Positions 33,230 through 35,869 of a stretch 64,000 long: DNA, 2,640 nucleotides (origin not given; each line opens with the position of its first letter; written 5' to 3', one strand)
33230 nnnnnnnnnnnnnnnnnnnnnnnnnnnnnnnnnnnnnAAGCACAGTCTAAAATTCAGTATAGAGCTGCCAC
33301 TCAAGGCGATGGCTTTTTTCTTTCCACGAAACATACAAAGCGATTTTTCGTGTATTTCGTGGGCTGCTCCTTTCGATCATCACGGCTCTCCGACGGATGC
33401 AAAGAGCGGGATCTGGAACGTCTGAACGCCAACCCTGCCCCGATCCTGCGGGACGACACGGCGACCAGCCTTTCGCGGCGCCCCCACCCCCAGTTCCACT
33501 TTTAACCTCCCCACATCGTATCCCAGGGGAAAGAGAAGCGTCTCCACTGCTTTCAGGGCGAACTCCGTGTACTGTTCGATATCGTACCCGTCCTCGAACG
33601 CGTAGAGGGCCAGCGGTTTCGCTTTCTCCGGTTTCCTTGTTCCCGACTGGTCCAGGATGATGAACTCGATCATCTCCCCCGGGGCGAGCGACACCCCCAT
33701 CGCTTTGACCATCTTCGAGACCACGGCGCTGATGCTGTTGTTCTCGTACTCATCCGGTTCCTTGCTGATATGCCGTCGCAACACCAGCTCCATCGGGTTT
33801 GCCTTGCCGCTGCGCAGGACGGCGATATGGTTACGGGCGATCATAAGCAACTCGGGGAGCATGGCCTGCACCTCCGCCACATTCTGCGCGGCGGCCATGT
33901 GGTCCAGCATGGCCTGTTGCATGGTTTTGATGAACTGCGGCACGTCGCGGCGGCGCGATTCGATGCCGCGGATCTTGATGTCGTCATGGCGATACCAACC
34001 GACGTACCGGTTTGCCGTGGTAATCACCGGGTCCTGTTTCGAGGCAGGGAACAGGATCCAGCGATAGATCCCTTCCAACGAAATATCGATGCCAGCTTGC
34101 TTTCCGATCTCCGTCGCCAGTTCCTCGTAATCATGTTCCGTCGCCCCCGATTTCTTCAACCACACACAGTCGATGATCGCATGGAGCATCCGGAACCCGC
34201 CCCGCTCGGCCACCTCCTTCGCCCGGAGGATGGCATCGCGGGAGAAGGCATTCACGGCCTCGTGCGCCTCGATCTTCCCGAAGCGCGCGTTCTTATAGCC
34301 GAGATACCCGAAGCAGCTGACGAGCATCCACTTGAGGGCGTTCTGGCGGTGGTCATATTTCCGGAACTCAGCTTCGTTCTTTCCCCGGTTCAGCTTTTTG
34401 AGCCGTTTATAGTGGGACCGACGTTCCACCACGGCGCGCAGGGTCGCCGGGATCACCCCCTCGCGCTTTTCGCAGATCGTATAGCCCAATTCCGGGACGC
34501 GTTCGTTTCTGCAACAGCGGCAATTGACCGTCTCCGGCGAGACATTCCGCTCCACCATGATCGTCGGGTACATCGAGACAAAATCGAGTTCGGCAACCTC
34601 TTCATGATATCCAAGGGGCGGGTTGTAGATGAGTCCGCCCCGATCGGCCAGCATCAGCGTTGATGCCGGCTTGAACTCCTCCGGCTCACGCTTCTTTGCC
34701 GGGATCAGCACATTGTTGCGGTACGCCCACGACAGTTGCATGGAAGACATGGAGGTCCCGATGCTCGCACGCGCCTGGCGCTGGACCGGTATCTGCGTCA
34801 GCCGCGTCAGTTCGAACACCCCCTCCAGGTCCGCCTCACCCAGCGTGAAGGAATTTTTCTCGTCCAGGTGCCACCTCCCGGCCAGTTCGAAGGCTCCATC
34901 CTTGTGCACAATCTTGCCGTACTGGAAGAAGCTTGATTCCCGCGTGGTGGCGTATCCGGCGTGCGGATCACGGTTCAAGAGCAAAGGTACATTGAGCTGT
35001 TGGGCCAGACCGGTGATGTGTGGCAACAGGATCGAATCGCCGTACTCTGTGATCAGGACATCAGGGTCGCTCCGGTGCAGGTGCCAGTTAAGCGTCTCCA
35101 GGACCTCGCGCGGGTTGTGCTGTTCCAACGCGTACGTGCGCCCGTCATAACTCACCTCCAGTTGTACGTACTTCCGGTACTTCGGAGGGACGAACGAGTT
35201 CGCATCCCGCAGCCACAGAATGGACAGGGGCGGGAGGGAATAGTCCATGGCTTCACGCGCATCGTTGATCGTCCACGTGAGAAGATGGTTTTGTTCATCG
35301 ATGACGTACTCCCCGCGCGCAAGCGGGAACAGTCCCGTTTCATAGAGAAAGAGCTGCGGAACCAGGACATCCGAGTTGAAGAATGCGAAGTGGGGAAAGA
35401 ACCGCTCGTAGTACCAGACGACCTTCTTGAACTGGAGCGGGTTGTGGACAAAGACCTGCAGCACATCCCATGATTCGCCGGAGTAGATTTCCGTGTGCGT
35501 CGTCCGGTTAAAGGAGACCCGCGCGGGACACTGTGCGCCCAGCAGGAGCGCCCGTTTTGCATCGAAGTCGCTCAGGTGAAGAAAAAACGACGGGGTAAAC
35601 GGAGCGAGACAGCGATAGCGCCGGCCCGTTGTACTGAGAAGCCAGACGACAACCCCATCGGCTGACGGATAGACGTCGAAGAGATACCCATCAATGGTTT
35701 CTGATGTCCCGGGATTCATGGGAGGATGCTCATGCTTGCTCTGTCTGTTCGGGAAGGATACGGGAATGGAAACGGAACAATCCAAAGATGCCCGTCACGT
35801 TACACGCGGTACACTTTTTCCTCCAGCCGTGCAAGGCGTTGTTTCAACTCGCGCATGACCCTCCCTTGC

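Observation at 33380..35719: Bacterial archaeal-like PolB with lost exonuclease motifs and altered motif C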

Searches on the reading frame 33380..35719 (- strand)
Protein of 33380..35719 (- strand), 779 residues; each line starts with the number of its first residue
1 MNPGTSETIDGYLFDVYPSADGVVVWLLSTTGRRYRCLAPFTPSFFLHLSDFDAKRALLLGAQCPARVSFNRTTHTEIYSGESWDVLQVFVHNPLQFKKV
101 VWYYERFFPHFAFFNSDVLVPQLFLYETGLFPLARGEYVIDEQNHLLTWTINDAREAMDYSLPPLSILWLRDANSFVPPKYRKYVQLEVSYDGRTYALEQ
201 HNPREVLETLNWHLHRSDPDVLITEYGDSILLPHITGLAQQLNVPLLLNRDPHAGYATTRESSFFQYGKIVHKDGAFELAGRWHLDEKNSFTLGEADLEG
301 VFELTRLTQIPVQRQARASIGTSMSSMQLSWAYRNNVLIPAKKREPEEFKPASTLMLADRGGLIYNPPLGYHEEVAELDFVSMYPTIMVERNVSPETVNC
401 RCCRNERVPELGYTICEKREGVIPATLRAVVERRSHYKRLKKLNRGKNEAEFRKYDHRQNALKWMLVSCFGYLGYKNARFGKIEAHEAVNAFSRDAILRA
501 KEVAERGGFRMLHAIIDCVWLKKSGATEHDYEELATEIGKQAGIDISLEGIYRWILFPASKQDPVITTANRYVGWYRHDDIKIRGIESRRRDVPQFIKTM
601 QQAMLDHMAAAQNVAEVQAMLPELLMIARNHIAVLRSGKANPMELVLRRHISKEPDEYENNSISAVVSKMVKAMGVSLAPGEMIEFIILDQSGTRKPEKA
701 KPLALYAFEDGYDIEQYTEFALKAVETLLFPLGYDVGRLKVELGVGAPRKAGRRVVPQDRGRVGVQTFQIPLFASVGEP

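Call 3: search_protein_families(library=pfam, proteins=[window:33380-35719:-], max_evalue=0.01)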
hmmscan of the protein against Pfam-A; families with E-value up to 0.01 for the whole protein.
window:33380-35719:- (779 aa): 1 family
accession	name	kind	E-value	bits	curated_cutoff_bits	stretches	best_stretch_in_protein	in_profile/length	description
PF00136.26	DNA_pol_B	-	1.2e-33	117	23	1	325-707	16-426/453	DNA polymerase family B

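Call 4: search_protein_families(library=ncbifam, proteins=[window:33380-35719:-], max_evalue=0.01)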
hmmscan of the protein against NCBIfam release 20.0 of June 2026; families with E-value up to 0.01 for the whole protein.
window:33380-35719:- (779 aa): 9 families
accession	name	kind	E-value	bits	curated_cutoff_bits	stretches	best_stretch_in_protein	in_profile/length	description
NF004418.0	PRK05761.1-4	subfamily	2.2e-119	399.7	692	1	201-743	165-704/717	type B DNA-directed DNA polymerase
NF004416.0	PRK05761.1-2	equivalog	1.2e-115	387.4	516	1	12-693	2-617/665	type B DNA-directed DNA polymerase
NF004417.0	PRK05761.1-3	equivalog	6.7e-50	169.9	780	1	301-739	423-851/858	DNA-directed DNA polymerase I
NF004419.0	PRK05761.1-5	equivalog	3e-39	134.7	1285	1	304-734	493-915/932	DNA-directed DNA polymerase I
NF004415.0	PRK05761.1-1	equivalog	2.5e-31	108.4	1289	1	303-734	434-859/883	DNA-directed DNA polymerase I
TIGR00592.1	pol2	superfamily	8.4e-31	106.9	239.95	1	360-694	801-1135/1176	DNA polymerase (pol2)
NF004421.0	PRK05762.1-2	equivalog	4.5e-15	55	570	1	301-664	354-713/795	DNA polymerase II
NF004422.0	PRK05762.1-4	equivalog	4.9e-07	28.5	1103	1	358-613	402-667/789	DNA polymerase II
NF004420.0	PRK05762.1-1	equivalog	0.00036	19.3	1435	0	358-541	398-568/783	DNA polymerase II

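Call 5: search_solved_structures(query=window:33380-35719:-, max_evalue=0.001, show_alignments=3)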
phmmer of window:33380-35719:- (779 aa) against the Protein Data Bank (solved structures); distinct sequences matched with E-value up to 0.001: 75 (the best 60 are shown).
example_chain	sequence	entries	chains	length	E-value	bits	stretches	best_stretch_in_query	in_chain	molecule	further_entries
4fm2_A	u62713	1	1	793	9.9e-47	162.9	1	280-741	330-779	DNA polymerase 1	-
4flt_A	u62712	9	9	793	1.2e-46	162.6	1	280-741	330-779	DNA polymerase 1 | Pyrococcus abyssi B family DNA polymerase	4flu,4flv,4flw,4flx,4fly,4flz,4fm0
5h12_A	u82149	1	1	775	4.4e-45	157.4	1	282-735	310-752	Deep Vent DNA Polymerase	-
9oat_A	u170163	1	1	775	7.3e-44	153.4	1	277-739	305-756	5-270, TNA polymerase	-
4ahc_A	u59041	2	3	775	8.5e-44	153.2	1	280-735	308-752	DNA POLYMERASE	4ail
6wya_A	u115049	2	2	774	1.2e-43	152.7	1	278-739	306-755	DNA polymerase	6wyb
3a2f_A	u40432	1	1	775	1.3e-43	152.6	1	280-735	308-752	DNA polymerase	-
1wns_A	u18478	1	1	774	1.3e-43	152.5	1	278-739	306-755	DNA POLYMERASE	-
2vwj_A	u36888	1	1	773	1.3e-43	152.5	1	278-740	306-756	DNA POLYMERASE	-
2vwk_A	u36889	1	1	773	1.3e-43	152.5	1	278-740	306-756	DNA POLYMERASE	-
2xhb_A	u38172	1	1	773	1.4e-43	152.5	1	278-740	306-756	DNA POLYMERASE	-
4k8z_A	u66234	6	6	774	1.4e-43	152.5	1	278-739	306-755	DNA polymerase | DNA polymerase,DNA polymerase,DNA polymerase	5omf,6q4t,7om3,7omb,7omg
1wn7_A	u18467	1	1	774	2e-43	151.9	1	278-739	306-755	Family B DNA Polymerase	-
2jgu_A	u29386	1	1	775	3.4e-43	151.2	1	281-735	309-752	DNA POLYMERASE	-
1tgo_A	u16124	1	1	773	3.6e-43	151.1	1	278-740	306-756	PROTEIN (THERMOSTABLE B DNA POLYMERASE)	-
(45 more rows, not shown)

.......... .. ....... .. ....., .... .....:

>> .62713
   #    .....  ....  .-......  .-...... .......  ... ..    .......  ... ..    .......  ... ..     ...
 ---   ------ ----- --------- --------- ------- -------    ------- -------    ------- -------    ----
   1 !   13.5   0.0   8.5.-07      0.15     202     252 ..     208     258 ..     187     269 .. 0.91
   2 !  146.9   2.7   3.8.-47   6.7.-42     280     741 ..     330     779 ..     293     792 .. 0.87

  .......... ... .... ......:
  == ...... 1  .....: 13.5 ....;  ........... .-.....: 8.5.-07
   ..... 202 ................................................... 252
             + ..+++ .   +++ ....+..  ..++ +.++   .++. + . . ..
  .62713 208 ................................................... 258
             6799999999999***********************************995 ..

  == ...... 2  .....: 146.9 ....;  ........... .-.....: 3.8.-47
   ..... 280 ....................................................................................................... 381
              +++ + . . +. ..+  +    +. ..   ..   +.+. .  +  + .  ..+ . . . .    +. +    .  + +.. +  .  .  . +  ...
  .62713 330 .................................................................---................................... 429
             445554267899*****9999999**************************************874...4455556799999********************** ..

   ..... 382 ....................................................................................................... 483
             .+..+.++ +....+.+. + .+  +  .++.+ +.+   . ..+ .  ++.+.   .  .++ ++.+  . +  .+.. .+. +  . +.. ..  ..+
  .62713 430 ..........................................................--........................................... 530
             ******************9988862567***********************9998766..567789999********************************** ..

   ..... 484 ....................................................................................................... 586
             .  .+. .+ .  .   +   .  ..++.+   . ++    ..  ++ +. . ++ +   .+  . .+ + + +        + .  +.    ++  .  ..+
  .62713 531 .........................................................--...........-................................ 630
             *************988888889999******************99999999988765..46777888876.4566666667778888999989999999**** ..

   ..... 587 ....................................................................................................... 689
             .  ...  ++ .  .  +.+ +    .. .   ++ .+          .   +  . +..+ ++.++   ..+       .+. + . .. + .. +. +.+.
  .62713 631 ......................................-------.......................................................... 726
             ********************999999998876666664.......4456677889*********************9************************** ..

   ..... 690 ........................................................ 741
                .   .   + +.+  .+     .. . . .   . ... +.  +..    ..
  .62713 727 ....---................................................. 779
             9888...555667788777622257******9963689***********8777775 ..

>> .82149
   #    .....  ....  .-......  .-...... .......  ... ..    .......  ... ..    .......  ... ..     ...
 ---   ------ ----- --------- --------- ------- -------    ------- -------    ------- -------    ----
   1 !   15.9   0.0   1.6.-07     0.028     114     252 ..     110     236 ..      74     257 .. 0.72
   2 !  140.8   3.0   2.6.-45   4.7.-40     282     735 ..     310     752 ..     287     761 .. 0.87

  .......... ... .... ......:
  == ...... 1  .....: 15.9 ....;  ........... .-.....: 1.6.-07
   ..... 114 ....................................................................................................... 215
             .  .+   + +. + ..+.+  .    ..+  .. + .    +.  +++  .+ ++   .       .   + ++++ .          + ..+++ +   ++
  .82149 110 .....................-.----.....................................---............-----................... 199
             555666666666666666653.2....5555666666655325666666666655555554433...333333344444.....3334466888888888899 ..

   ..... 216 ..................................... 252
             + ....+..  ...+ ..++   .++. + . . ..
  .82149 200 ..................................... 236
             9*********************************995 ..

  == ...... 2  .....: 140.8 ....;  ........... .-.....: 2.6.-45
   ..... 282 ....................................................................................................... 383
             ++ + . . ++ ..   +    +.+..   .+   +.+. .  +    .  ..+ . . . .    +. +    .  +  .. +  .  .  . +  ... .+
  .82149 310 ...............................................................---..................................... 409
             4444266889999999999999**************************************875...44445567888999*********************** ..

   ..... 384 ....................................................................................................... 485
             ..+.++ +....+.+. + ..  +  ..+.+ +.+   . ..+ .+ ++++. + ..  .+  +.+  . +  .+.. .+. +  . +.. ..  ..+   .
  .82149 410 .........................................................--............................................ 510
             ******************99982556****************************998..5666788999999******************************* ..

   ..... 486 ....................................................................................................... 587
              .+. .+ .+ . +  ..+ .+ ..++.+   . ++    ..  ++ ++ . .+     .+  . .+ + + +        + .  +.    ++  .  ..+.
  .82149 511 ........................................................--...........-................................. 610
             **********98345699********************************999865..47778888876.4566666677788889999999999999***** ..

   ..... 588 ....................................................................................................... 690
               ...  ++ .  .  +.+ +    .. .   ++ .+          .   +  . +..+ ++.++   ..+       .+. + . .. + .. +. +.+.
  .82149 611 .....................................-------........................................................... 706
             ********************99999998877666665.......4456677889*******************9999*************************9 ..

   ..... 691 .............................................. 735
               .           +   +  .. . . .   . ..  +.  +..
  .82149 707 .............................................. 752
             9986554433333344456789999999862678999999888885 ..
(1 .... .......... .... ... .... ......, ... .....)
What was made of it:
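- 34565..34591 (-): Motif A, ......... (residues 377-385); the catalytic Asp D379 and the motif-A Tyr Y384 are retained. HMMER alignment to Pab PolB (call 5).
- On PolB2 group of family-B DNA polymerases (archaeal B2 / bacterial G2): PDB PolBs E = 1e-46 (call 5).
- On E. coli Pol II-type PolB: Calls 4, 5.
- Checked: Best solved relatives are Pyrococcus/Thermococcus PolB, E = 1e-46 by sequence (call 5).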

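Call 6: find_homologous_proteins(query=window:33380-35719:-, max_evalue=0.00001)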
Query window:33380-35719:- (779 aa): 3619 proteins with E <= 0.00001 among 8000 candidates; the best 120 are listed.
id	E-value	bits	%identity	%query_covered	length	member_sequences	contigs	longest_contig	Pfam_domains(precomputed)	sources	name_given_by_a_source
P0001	0.0e+0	1675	91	100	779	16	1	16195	PF00136.27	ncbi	ncbi:MAG: DNA polymerase domain-containing protein [Bacteroidota bacterium]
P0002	0.0e+0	1304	74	96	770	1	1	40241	PF00136.27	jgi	jgi:DNA polymerase-2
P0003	0.0e+0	1301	74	94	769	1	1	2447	PF00136.27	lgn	-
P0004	0.0e+0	1299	74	95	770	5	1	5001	PF00136.27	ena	-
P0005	0.0e+0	1291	71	98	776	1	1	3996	PF00136.27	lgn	-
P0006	0.0e+0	1290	71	98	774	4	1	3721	PF00136.27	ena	-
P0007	0.0e+0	1286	73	96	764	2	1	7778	PF00136.27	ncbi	ncbi:MAG: DNA polymerase domain-containing protein [Bacteroidota bacterium]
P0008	0.0e+0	1285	71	99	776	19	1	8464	PF00136.27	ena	-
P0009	0.0e+0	1285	71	98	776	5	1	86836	PF00136.27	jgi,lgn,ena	jgi:DNA polymerase-2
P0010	0.0e+0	1284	71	98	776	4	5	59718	PF00136.27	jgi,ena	jgi:DNA polymerase-2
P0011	0.0e+0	1284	71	99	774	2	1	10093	PF00136.27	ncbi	-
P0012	0.0e+0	1284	70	99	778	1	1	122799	PF00136.27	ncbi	ncbi:MAG: DNA polymerase domain-containing protein [bacterium]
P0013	0.0e+0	1284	71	99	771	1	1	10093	PF00136.27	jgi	jgi:DNA polymerase-2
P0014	0.0e+0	1283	71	99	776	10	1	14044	PF00136.27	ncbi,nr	ncbi:hypothetical protein D4R75_03620 [bacterium]|nr:MAG: hypothetical protein D4R75_03620 [bacteriu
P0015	0.0e+0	1283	72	99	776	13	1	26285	PF00136.27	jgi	-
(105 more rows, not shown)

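Call 16: find_encoding_contigs(protein=window:33380-35719:-, flank=6000, max_places=4)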
Protein window:33380-35719:- (779 aa): 2 contigs read that carry it; 2 places shown.
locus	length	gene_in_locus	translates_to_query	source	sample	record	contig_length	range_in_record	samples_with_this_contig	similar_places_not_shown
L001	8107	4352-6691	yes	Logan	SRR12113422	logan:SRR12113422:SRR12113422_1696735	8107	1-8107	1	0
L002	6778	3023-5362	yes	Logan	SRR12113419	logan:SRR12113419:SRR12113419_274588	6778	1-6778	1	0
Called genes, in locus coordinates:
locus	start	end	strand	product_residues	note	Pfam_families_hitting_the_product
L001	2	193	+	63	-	?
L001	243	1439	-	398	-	PF00083:Sugar_tr, PF01306:LacY_symp (weak), PF07690:MFS_1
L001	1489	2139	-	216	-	PF13560:HTH_31 (weak), PF01381:HTH_3, PF07022:Phage_CI_repr, PF00717:Peptidase_S24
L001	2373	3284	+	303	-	PF01904:DUF72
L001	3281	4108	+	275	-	-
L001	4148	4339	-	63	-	-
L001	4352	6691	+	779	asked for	PF00136:DNA_pol_B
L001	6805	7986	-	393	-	PF03702:AnmK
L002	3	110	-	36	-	?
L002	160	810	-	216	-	PF13560:HTH_31 (weak), PF01381:HTH_3, PF07022:Phage_CI_repr, PF00717:Peptidase_S24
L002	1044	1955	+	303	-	PF01904:DUF72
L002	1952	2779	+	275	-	-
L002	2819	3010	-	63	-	-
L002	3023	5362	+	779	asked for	PF00136:DNA_pol_B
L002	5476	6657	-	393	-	PF03702:AnmK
